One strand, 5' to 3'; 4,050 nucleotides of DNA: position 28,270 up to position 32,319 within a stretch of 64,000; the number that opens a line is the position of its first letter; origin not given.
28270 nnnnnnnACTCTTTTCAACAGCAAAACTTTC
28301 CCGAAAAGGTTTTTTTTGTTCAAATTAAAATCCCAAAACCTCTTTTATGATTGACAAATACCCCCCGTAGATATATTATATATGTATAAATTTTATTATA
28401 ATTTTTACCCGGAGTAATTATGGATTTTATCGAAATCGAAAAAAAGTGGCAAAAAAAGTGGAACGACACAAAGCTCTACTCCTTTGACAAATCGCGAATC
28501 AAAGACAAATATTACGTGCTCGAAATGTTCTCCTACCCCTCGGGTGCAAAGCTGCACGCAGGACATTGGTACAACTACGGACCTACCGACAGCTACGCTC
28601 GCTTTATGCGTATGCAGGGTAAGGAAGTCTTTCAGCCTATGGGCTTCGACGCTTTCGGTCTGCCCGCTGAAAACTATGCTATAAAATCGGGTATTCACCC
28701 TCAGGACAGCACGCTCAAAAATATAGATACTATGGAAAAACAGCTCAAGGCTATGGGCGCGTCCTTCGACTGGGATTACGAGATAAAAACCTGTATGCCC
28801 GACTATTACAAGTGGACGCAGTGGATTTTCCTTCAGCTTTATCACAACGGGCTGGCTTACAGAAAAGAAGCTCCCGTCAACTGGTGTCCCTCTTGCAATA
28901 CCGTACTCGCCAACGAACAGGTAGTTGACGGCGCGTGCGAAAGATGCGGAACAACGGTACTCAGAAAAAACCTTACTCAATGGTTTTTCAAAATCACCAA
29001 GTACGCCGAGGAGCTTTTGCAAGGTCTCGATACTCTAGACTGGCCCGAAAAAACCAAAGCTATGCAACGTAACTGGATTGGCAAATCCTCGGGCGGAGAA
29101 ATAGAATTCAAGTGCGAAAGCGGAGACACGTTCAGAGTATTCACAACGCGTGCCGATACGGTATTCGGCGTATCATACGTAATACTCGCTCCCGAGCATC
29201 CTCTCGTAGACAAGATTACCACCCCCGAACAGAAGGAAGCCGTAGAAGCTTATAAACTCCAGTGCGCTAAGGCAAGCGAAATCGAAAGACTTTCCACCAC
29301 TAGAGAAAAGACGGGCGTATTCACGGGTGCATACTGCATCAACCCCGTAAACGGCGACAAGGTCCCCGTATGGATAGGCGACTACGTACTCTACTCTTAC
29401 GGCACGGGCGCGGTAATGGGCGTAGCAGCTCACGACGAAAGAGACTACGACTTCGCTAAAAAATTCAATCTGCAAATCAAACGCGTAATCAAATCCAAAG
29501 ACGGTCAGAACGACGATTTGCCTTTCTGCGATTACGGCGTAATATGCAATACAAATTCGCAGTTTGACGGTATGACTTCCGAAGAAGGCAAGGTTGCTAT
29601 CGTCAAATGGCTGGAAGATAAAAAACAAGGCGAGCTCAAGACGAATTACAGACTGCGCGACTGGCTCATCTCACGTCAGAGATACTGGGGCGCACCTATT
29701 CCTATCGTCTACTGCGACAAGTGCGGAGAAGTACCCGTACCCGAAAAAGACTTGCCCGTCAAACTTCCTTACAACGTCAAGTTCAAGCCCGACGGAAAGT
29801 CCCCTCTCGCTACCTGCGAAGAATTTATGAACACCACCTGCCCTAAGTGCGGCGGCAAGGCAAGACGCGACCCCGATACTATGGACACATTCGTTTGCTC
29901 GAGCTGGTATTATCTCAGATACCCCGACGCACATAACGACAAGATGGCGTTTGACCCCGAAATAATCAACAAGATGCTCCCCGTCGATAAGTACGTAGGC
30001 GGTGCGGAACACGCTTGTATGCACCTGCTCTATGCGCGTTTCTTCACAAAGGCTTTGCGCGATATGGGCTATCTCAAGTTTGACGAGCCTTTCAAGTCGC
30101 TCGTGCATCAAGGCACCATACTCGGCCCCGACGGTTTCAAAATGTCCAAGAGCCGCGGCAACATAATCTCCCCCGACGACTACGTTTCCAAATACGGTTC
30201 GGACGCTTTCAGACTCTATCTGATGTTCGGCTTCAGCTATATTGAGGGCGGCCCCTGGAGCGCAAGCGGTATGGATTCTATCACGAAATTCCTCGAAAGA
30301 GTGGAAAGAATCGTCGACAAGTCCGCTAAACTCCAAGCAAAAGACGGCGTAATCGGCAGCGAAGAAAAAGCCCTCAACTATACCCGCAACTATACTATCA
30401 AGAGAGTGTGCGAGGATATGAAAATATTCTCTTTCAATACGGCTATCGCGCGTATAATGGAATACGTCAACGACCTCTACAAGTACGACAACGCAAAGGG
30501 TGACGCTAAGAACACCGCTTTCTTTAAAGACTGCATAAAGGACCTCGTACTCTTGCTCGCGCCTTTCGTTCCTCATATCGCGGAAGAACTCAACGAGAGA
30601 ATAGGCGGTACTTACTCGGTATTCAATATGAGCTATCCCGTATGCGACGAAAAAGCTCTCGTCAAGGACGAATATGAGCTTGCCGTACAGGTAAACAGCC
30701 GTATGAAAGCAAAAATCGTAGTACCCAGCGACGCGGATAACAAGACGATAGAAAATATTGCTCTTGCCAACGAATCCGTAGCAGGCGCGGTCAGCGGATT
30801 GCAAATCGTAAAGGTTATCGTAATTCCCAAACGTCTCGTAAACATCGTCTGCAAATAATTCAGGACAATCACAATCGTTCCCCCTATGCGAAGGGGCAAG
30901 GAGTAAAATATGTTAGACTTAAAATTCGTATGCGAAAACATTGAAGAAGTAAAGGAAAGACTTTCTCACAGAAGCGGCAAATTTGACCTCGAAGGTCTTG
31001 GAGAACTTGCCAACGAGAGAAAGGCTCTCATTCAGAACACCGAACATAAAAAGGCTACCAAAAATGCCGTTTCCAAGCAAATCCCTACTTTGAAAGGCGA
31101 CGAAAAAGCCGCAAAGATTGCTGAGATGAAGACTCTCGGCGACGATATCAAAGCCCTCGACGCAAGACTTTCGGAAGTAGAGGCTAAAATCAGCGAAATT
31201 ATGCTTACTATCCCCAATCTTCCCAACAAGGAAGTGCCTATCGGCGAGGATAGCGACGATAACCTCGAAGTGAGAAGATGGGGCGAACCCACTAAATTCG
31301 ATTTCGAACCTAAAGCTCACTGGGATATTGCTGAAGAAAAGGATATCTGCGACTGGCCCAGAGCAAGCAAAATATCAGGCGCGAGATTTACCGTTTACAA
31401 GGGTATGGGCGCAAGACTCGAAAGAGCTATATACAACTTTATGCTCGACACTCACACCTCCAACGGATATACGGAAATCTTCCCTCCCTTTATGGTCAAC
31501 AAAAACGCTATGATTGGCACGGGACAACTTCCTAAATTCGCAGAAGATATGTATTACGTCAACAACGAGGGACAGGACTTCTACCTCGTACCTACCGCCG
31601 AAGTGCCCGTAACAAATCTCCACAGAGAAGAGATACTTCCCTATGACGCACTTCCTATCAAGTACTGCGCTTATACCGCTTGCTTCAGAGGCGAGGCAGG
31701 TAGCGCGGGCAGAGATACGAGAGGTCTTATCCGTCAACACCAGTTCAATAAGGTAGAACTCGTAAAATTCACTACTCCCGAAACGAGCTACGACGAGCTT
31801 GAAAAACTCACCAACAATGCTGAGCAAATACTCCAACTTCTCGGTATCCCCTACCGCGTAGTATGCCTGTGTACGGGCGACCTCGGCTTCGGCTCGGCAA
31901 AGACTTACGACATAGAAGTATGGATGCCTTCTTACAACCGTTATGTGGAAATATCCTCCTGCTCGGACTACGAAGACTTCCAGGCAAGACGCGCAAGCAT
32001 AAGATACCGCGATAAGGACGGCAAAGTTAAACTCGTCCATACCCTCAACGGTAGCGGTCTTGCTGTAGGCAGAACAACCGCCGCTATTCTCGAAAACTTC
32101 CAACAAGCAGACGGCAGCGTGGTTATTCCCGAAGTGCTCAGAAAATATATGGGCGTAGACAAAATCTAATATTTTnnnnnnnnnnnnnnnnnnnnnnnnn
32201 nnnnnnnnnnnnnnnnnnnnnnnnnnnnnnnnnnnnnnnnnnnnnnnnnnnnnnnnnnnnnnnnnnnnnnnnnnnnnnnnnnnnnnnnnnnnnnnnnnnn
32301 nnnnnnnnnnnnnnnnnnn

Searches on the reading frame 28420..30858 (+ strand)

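Call 11: search_protein_families(library=pfam, proteins=[window:28420-30858:+], max_evalue=0.001)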
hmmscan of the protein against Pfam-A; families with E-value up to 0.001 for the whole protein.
window:28420-30858:+ (812 aa): 4 families
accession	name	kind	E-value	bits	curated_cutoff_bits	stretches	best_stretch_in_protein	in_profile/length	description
PF13603.12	tRNA-synt_1_2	-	8.8e-66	221.4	25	1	217-399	1-185/185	Leucyl-tRNA synthetase, editing domain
PF00133.28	tRNA-synt_1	-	1.3e-49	169.5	22.7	2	411-602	227-403/414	tRNA synthetases class I (I, L, M and V)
PF09334.17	tRNA-synt_1g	-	4.4e-29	101.9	20.1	2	37-178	7-144/391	tRNA synthetases class I (M)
PF08264.19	Anticodon_1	-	8e-20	71.7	25.1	1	656-774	8-144/148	Anticodon-binding domain of tRNA ligase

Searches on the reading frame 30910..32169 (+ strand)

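Call 11: search_protein_families(library=pfam, proteins=[window:30910-32169:+], max_evalue=0.001)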
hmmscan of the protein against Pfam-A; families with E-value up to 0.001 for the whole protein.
window:30910-32169:+ (419 aa): 2 families
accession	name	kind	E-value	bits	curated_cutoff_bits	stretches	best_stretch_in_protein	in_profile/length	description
PF00587.30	tRNA-synt_2b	-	1.1e-46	159.6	29.3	1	216-397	2-179/179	tRNA synthetase class II core domain (G, H, P, S and T)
PF02403.27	Seryl_tRNA_N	-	3.3e-26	92.1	28.2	1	1-105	1-108/108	Seryl-tRNA synthetase N-terminal domain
